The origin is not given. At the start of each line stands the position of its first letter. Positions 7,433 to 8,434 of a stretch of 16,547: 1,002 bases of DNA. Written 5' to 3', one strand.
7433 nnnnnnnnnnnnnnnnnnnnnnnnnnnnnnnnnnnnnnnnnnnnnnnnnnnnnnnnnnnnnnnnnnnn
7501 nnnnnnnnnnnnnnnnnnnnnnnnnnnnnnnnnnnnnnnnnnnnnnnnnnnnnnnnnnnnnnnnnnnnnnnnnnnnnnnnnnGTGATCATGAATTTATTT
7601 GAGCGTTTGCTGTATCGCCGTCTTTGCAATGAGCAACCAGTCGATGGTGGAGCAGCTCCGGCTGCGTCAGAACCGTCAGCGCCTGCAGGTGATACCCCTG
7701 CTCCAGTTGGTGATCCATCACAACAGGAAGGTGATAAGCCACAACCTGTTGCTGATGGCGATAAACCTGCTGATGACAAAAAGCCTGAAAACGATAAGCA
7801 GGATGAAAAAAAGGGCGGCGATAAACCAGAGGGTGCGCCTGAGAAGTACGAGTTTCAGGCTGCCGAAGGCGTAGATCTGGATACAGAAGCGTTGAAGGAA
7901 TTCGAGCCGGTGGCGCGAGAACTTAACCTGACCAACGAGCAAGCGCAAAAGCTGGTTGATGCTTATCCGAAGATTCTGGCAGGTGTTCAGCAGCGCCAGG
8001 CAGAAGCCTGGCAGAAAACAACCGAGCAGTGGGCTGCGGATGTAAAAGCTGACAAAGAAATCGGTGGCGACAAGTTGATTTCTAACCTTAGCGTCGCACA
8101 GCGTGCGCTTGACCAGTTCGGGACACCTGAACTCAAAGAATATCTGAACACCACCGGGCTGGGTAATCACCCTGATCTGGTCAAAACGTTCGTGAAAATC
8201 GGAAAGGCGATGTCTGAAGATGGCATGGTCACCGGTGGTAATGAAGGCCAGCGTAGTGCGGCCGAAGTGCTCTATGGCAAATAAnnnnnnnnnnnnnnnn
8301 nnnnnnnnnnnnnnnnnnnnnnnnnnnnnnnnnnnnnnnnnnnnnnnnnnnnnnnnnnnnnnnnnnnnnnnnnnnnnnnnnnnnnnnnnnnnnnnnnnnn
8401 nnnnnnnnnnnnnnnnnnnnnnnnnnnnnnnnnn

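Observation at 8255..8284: Scaffold protein and a downstream 109-aa protein share a C-terminal SAAE(V/T)LYG motif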

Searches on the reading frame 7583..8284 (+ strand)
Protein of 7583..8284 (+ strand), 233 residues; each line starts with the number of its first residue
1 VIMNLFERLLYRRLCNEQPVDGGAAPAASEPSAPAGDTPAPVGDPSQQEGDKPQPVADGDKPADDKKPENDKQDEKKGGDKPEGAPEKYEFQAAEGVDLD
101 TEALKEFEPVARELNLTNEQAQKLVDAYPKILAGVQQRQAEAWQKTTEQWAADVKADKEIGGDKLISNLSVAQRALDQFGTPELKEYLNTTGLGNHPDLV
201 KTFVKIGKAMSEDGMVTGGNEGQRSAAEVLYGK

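Call 4: search_protein_families(library=pfam, proteins=[window:7583-8284:+], max_evalue=0.01)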
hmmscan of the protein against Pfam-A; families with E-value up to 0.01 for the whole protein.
window:7583-8284:+ (233 aa): 0 families

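Call 5: search_protein_families(library=phrogs, proteins=[window:7583-8284:+], max_evalue=0.001)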
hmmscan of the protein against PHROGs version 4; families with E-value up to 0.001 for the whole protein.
window:7583-8284:+ (233 aa): 3 families
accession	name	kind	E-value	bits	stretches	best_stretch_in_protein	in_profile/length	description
phrog_458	-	other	7.6e-111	370.9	1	3-233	1-244/246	protease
phrog_30010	-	unknown function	2.8e-50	172.5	1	52-228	23-192/517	-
phrog_3742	-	unknown function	1.6e-21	78.5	1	81-227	106-247/287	-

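Call 7: search_solved_structures(query=window:7583-8284:+, max_evalue=1, show_alignments=3)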
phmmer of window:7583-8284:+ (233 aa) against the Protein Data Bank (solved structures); distinct sequences matched with E-value up to 1: 0.

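Call 67: search_dna_similar(query=window:7589-8281:+, collection=phages, mode=protein, max_rows=60, rows=spread, max_evalue=0.001)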
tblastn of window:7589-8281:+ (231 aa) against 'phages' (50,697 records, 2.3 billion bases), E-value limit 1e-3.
Records with a match: 124; places in all: 125; records where one place covers at least 80% of the query: 34.
Best place of each record, by identity: 95-99% 15; 80-90% 2; 60-80% 14; <60% 93.
By first word of the organism name: Pelagibacter 21; Pseudomonas 16; Xanthomonas 15; Escherichia 14; Salmonella 12; Caudoviricetes 7; Vibrio 6; Bordetella 5; Klebsiella 4; Caulobacter 4; and 13 more.
By host as written in the record: - 24; Candidatus Pelagibacter ubique HTCC1062 14; Xanthomonas albilineans CFBP2523 6; Pseudomonas aeruginosa PA14 5; Escherichia coli O157:H7 4; Xanthomonas citri 4; Salmonella enterica subsp. enterica serovar Heidelberg 3; Vibrio splendidus 3; and 44 more.
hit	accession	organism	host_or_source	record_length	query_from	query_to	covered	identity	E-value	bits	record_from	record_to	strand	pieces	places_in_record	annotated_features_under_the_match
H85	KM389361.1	Escherichia phage Phi05_1387 B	-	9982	1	231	100%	98.3%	6e-125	395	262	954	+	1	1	record has no annotation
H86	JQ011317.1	Escherichia phage TL-2011b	Escherichia coli O103:H25 strain ...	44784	1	231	100%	98.3%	6e-125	395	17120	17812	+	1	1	hypothetical protein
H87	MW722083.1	Escherichia phage vB_EcoP_ZX5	Escherichia coli YO1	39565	1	231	100%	97.8%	2e-124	393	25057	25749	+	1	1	peptidase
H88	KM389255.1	Escherichia phage Phi05_2388 B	-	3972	1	231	100%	97.8%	3e-126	391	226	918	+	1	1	record has no annotation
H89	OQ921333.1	Escherichia phage vB_EcoP_PAS61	Escherichia coli strain A11-1675 ...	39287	1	231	100%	97.4%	6e-123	389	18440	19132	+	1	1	putative endoprotease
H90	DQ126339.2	Escherichia phage phiV10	Escherichia coli O157:H7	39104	1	231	100%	96.1%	6e-125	395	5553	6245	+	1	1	hypothetical protein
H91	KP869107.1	Escherichia coli O157 typing phage 9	Escherichia coli O157:H7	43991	1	231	100%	96.1%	6e-125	395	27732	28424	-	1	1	hypothetical protein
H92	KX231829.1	Enterobacter phage Tyrion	Enterobacter sp. CT7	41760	1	231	100%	81.8%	8e-106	340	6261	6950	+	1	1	putative peptidase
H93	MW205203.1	Enterobacter phage BUCT554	Enterobacter cloacae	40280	1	230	100%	74.8%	3e-90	295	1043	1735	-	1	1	peptidase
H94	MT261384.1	Salmonella virus PAT1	Salmonella enterica subsp. enterica ...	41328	1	231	100%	73.7%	7e-92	300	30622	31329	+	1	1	putative endoprotease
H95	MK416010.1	Klebsiella phage ST11-OXA245phi3.2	Klebsiella pneumoniae ST11-OXA245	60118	1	231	100%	72.3%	1e-88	291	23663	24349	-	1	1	peptidase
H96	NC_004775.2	Salmonella phage epsilon15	Salmonella enterica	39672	1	219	95%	73.7%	4e-86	283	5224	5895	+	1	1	protease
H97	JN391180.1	Salmonella phage SPN1S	pathenogenic Salmonella bacterium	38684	1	219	95%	72.3%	7e-81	268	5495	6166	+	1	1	putative endoprotease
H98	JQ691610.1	Salmonella phage SPN9TCW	Salmonella typhimurium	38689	1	219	95%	72.3%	7e-81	268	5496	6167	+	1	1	putative endoprotease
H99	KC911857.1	Salmonella phage SPC32N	Salmonella enterica serovar Typhimurium ...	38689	1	219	95%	72.3%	7e-81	268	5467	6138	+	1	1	putative endoprotease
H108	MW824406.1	Vibrio phage PS25B.1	Vibrio crassostreae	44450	69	226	68%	38.4%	2e-26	112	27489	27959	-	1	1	hypothetical protein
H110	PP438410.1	Nostoc phage Nsp-JY18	Nostoc sp.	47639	86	231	63%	40.7%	1e-24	107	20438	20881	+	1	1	hypothetical protein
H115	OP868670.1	Pseudomonas phage MPK9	Pseudomonas aeruginosa PA14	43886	84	229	63%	37.3%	2e-19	92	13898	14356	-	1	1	putative peptidase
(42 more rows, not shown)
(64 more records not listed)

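Call 69: get_annotated_region(hit=H115, flank=9000)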
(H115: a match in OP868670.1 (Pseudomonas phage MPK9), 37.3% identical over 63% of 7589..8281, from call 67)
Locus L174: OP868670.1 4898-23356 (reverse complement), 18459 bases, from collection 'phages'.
description: Pseudomonas phage MPK9, complete genome.
organism: Pseudomonas phage MPK9 (NCBI taxid 3003237)
taxonomy: Viruses; Duplodnaviria; Heunggongvirae; Uroviricota; Caudoviricetes
host: Pseudomonas aeruginosa PA14; source: river; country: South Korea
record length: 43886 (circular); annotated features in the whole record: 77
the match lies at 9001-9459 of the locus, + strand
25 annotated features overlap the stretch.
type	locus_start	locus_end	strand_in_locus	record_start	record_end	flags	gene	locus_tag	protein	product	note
CDS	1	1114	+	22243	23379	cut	-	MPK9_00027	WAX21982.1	putative DNA polymerase, small subunit, C-terminal domain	-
CDS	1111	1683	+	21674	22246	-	-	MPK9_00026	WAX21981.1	hypothetical protein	-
CDS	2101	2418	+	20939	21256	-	-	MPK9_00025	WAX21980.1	putative holin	-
CDS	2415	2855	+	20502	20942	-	-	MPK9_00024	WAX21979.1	putative endolysin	-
CDS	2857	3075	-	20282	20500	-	-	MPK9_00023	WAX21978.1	hypothetical protein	-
CDS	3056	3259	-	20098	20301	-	-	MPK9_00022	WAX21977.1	putative AcrIF7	-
CDS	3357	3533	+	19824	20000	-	-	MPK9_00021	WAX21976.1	hypothetical protein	-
CDS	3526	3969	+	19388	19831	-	-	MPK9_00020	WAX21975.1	putative i-spannin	-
CDS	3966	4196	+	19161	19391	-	-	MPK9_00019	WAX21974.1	hypothetical protein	-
CDS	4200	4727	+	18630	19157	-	-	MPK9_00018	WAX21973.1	hypothetical protein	-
CDS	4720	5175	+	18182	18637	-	-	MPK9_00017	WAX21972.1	putative terminase small subunit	-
CDS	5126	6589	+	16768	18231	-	-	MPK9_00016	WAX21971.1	putative terminase large subunit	-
CDS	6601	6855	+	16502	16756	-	-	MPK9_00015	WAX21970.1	hypothetical protein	-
CDS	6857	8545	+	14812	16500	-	-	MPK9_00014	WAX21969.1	putative portal protein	-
CDS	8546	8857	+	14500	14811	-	-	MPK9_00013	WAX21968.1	hypothetical protein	-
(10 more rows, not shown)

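Call 70: get_annotated_region(hit=H108, flank=9000)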
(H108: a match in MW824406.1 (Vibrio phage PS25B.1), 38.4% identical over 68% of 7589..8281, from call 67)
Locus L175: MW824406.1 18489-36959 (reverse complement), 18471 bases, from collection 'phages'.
description: Vibrio phage PS25B.1, complete genome.
organism: Vibrio phage PS25B.1 (NCBI taxid 2859358)
taxonomy: Viruses; Duplodnaviria; Heunggongvirae; Uroviricota; Caudoviricetes
host: Vibrio crassostreae; source: filtered seawater; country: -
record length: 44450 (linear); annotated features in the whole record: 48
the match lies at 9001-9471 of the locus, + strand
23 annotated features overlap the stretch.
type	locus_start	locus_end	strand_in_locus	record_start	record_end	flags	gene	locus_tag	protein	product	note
CDS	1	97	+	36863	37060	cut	-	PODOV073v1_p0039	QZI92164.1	hypothetical protein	-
CDS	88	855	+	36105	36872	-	-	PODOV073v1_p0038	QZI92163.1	hypothetical protein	conserved protein of unknown function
CDS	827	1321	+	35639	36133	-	-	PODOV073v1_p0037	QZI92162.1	putative preQ0 transporter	-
CDS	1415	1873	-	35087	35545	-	-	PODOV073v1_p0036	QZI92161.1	hypothetical protein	-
CDS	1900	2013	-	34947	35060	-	-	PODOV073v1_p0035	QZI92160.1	hypothetical protein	-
CDS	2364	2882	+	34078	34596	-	-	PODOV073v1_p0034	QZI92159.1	hypothetical protein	-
CDS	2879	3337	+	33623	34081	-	-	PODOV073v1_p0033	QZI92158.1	putative terminase small subunit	-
CDS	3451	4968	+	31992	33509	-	-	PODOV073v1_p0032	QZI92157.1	terminase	-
CDS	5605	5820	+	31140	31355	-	-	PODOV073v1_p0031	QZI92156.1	hypothetical protein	-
CDS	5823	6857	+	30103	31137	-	-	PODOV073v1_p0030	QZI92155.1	hypothetical protein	-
CDS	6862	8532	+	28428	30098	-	-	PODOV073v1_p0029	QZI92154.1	head-tail connector protein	-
CDS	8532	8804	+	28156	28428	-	-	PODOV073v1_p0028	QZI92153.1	hypothetical protein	conserved protein of unknown function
CDS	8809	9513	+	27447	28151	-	-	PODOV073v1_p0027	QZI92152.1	hypothetical protein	conserved protein of unknown function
CDS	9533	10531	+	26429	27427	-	-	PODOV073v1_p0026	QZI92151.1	hypothetical protein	conserved protein of unknown function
CDS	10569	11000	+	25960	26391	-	-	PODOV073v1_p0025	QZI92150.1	hypothetical protein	conserved protein of unknown function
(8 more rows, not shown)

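Call 71: get_annotated_region(hit=H110, flank=9000)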
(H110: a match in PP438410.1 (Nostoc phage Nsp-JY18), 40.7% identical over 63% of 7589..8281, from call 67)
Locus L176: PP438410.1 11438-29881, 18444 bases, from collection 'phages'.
description: Nostoc phage Nsp-JY18, complete genome.
organism: Nostoc phage Nsp-JY18 (NCBI taxid 3128151)
taxonomy: Viruses; Duplodnaviria; Heunggongvirae; Uroviricota; Caudoviricetes
host: Nostoc sp.; source: China; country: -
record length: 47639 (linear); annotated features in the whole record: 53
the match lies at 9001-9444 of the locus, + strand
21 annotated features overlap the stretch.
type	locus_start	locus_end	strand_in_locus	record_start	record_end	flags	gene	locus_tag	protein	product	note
CDS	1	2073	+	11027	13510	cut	-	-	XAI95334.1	DNA primase/polymerase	-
CDS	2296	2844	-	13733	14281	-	-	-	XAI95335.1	hypothetical protein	-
CDS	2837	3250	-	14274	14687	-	-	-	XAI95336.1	hypothetical protein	-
CDS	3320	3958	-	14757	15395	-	-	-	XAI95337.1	sprT-like family protein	-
CDS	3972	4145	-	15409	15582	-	-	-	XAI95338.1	hypothetical protein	-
CDS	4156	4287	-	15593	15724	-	-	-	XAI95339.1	hypothetical protein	-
CDS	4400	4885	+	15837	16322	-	-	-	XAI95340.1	terminase small subunit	-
CDS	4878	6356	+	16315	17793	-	-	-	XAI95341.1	hypothetical protein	-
CDS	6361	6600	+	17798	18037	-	-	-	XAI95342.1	hypothetical protein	-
CDS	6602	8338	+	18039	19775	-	-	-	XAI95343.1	portal protein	-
CDS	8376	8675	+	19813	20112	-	-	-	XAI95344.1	hypothetical protein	-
CDS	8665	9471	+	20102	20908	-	-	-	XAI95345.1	hypothetical protein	-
CDS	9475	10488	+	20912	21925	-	-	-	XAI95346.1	major capsid protein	-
CDS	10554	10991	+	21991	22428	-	-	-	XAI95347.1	major capsid protein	-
CDS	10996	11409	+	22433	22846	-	-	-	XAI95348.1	hypothetical protein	-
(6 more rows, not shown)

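Call 87: find_homologous_proteins(query=window:7589-8281:+, max_evalue=0.001)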
Query window:7589-8281:+ (231 aa): 2894 proteins with E <= 0.001 among 4247 candidates; the best 120 are listed.
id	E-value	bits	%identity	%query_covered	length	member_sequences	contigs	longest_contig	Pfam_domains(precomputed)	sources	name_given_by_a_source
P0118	1.8e-145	500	89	100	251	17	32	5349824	-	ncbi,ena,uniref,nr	ncbi:peptidase [Escherichia coli]|uniref:peptidase n=2 Tax=Escherichia coli TaxID=562 RepID=UPI00128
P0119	1.8e-142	491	97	100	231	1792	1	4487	-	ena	-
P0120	2.8e-141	487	96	100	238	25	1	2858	-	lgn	-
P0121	3.3e-138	477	95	100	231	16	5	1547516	-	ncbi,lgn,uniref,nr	ncbi:TPA: peptidase [Escherichia coli]|uniref:peptidase n=1 Tax=Escherichia coli TaxID=562 RepID=UPI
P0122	6.1e-138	476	96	100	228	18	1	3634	-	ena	-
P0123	1.3e-127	442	90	100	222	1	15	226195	-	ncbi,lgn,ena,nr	ncbi:peptidase [Escherichia coli]|nr:peptidase [Escherichia coli] EJC4966976.1 peptidase [Escherichi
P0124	2.7e-127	441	91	100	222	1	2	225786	-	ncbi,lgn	ncbi:peptidase [Escherichia coli]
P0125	4.3e-127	440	90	100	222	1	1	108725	-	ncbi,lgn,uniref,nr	ncbi:peptidase [Escherichia coli]|uniref:peptidase n=1 Tax=Escherichia coli TaxID=562 RepID=UPI0021B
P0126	2.3e-124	431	86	100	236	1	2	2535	-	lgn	-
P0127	1.3e-123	429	86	100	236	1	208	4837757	-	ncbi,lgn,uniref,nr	ncbi:peptidase [Salmonella enterica subsp. enterica serovar Ohio]|uniref:Peptidase n=1 Tax=Salmonell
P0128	1.4e-123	429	86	100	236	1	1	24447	-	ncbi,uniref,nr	ncbi:peptidase [Citrobacter koseri]|uniref:peptidase n=1 Tax=Citrobacter koseri TaxID=545 RepID=UPI0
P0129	2.5e-123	428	86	100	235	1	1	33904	-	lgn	-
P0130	2.8e-123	428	86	100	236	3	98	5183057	-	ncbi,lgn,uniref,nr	ncbi:peptidase [Salmonella enterica]|uniref:Peptidase n=2 Tax=Salmonella enterica TaxID=28901 RepID=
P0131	4.7e-123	427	86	100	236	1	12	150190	-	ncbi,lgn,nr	ncbi:peptidase [Salmonella enterica]|nr:peptidase [Salmonella enterica] EAX4058936.1 peptidase [Salm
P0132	5.6e-123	427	86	100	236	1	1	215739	-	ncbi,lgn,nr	ncbi:peptidase [Salmonella enterica subsp. enterica]|nr:peptidase [Salmonella enterica subsp. enteri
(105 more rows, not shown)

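Call 92: search_protein_families(library=ncbifam, proteins=[window:7589-8281:+], max_evalue=0.01)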
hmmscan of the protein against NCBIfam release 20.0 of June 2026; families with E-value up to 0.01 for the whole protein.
window:7589-8281:+ (231 aa): 1 family
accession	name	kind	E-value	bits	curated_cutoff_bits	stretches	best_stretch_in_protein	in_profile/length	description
NF005848.0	PRK07764.2-4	equivalog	0.00079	18.1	1259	1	18-142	393-509/827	DNA polymerase III subunit gamma and tau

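Call 93: predict_structure(alignment_id=A6)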
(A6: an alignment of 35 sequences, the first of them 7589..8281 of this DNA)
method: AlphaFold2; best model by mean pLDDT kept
length: 231 residues; sequences in the alignment: 35
mean_pLDDT: 49.5   pTM: 0.30
mean pLDDT of the five models: 49.5, 47.5, 39.7, 38.9, 38.7
residues with pLDDT >= 90: 0; 70-90: 22; 50-70: 90; < 50: 119
segments of 3 or more residues with pLDDT < 50: 1-82, 174-178, 180-183, 211-231
pLDDT, mean of each block of 10 residues (from residue 1): 42 37 29 35 33 35 33 36 59 57 69 75 71 65 65 57 53 48 51 54 54 42 39 35
secondary structure, 60 per line:
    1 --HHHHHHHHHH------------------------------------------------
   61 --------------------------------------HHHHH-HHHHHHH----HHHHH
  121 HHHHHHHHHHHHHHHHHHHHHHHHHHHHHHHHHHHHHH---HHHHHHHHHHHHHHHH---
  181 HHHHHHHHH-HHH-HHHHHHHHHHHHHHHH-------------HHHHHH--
elements in order: H3-12 H99-103 H105-111 H116-158 H162-177 H181-189 H195-210 H224-229
